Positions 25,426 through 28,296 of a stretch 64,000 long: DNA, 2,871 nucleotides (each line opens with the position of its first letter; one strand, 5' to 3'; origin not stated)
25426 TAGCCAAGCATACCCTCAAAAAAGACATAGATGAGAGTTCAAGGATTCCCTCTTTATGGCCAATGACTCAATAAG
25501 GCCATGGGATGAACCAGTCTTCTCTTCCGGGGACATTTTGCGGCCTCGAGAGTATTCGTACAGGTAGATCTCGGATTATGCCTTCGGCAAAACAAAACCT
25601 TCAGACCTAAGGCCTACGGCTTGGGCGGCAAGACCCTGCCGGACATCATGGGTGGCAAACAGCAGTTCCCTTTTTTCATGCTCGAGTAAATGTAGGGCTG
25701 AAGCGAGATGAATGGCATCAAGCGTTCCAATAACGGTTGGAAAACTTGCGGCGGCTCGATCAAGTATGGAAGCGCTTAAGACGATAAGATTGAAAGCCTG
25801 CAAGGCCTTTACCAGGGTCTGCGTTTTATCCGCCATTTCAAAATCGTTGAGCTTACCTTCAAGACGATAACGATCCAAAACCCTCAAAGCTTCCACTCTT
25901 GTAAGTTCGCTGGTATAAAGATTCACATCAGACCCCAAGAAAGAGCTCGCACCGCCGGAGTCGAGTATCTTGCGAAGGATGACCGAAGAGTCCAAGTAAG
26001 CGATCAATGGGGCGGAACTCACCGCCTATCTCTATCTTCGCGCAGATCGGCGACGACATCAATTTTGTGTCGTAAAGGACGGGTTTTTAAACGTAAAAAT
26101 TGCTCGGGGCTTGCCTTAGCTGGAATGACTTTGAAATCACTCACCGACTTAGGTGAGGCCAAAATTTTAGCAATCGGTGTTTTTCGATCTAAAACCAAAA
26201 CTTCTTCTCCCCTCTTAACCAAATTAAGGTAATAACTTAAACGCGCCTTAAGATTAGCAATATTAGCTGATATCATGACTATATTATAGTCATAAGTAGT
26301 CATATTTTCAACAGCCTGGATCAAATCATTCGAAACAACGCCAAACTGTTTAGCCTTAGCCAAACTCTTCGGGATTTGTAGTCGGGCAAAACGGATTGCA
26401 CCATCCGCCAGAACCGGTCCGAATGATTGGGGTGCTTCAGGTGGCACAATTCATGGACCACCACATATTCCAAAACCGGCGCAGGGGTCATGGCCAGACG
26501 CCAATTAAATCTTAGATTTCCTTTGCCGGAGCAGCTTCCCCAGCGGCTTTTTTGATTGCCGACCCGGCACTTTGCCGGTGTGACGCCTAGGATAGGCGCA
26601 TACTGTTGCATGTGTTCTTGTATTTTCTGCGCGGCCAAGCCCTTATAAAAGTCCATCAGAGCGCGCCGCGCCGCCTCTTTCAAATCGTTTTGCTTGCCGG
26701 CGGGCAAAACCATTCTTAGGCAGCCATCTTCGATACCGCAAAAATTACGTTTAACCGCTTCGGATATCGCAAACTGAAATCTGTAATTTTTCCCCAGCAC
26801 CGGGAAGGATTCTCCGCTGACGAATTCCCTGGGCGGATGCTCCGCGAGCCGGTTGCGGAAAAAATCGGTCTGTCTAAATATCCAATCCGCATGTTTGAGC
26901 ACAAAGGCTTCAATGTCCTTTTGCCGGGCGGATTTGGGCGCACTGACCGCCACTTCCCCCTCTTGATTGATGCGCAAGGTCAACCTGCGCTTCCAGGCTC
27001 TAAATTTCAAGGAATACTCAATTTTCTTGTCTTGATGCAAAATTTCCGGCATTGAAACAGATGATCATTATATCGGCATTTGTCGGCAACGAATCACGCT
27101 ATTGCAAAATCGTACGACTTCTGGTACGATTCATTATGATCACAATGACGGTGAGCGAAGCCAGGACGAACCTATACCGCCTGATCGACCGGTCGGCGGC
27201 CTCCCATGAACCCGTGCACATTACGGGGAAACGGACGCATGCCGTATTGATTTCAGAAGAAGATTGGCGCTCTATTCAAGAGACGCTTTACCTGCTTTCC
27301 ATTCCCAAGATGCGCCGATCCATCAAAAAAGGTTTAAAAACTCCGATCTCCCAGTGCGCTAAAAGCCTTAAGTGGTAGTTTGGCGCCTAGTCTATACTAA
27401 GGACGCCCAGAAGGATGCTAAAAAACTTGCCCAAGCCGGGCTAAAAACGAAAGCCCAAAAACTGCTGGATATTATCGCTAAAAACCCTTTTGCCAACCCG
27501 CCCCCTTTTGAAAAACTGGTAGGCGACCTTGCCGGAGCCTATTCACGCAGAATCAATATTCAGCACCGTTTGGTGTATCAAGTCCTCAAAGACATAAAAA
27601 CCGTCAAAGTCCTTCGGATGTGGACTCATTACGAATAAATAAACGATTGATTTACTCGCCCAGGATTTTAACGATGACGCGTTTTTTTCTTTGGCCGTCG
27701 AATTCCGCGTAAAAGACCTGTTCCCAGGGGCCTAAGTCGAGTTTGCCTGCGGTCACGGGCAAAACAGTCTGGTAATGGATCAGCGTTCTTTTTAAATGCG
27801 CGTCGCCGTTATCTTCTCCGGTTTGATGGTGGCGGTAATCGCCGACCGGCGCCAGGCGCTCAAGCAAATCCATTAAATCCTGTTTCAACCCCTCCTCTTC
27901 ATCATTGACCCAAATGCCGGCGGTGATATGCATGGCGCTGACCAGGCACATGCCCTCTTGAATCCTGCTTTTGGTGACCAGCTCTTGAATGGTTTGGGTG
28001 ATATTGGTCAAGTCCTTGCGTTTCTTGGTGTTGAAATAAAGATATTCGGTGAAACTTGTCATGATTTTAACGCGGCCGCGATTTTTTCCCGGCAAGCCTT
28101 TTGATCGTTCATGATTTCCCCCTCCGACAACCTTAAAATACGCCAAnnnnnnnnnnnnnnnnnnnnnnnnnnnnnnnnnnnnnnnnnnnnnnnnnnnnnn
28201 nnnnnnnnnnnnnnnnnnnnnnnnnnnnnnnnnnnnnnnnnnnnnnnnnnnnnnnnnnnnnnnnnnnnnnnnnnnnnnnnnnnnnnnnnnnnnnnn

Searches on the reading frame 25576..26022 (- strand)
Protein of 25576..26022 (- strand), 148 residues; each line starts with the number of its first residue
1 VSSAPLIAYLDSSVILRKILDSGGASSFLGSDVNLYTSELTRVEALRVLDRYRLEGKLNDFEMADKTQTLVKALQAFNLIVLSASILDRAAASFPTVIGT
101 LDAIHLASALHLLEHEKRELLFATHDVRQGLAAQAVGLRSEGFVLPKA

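Call 64: search_protein_families(library=pfam, proteins=[window:25576-26022:-], max_evalue=0.001)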
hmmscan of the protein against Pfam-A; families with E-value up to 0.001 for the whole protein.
window:25576-26022:- (148 aa): 1 family
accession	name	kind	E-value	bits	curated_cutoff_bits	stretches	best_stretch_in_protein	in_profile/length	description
PF01850.27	PIN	-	4.1e-08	34.3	23.6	1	9-111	2-102/120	PIN domain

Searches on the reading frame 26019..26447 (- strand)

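Call 64: search_protein_families(library=pfam, proteins=[window:26019-26447:-], max_evalue=0.001)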
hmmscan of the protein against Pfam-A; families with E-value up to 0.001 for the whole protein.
window:26019-26447:- (142 aa): 1 family
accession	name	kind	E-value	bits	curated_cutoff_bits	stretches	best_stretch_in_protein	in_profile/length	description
PF02604.26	PhdYeFM_antitox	-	0.00039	20.6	29.8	1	58-97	1-41/74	Antitoxin Phd_YefM, type II toxin-antitoxin system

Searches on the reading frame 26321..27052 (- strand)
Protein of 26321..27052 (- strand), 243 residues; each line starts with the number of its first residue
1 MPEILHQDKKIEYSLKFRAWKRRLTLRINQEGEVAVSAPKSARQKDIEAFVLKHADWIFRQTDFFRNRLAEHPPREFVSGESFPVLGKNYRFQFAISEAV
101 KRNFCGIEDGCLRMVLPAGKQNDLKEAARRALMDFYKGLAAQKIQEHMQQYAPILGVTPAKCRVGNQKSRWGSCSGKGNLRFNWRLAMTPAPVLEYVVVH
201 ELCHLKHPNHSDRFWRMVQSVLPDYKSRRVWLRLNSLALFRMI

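Call 64: search_protein_families(library=pfam, proteins=[window:26321-27052:-], max_evalue=0.001)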
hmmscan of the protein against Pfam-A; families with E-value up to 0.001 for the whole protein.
window:26321-27052:- (243 aa): 1 family
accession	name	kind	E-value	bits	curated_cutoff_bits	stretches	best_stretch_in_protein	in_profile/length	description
PF01863.23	YgjP-like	-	3.1e-64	217.2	26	1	22-233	1-205/207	YgjP-like, metallopeptidase domain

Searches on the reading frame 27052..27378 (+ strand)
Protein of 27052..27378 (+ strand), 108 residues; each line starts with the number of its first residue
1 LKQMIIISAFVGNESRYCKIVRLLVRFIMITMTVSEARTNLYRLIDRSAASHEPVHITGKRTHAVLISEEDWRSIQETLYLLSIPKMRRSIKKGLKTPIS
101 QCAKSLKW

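Call 64: search_protein_families(library=pfam, proteins=[window:27052-27378:+], max_evalue=0.001)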
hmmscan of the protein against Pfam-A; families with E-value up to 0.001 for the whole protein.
window:27052-27378:+ (108 aa): 1 family
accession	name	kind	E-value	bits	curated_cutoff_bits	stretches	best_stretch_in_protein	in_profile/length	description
PF02604.26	PhdYeFM_antitox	-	7.7e-18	64.5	29.8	1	29-97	1-70/74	Antitoxin Phd_YefM, type II toxin-antitoxin system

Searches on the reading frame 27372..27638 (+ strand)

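Call 64: search_protein_families(library=pfam, proteins=[window:27372-27638:+], max_evalue=0.001)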
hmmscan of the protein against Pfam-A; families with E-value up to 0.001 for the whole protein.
window:27372-27638:+ (88 aa): 3 families
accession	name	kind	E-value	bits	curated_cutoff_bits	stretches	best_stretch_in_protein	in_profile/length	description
PF06769.20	YoeB_toxin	-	6.5e-11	42.5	27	1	12-87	5-80/80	YoeB-like toxin of bacterial type II toxin-antitoxin system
PF05016.21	ParE_toxin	-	1.4e-06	29.2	23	1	7-86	2-85/89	ParE toxin of type II toxin-antitoxin system, parDE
PF15781.12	ParE-like_toxin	-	0.00011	22.6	28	1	7-86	2-79/87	ParE-like toxin of type II bacterial toxin-antitoxin system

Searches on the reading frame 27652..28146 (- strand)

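Call 64: search_protein_families(library=pfam, proteins=[window:27652-28146:-], max_evalue=0.001)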
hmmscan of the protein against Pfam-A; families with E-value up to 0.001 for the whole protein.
window:27652-28146:- (164 aa): 1 family
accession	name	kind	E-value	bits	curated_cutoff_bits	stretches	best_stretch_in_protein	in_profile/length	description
PF01894.22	UPF0047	-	8.2e-37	126.4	27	1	48-161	1-117/117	Uncharacterised protein family UPF0047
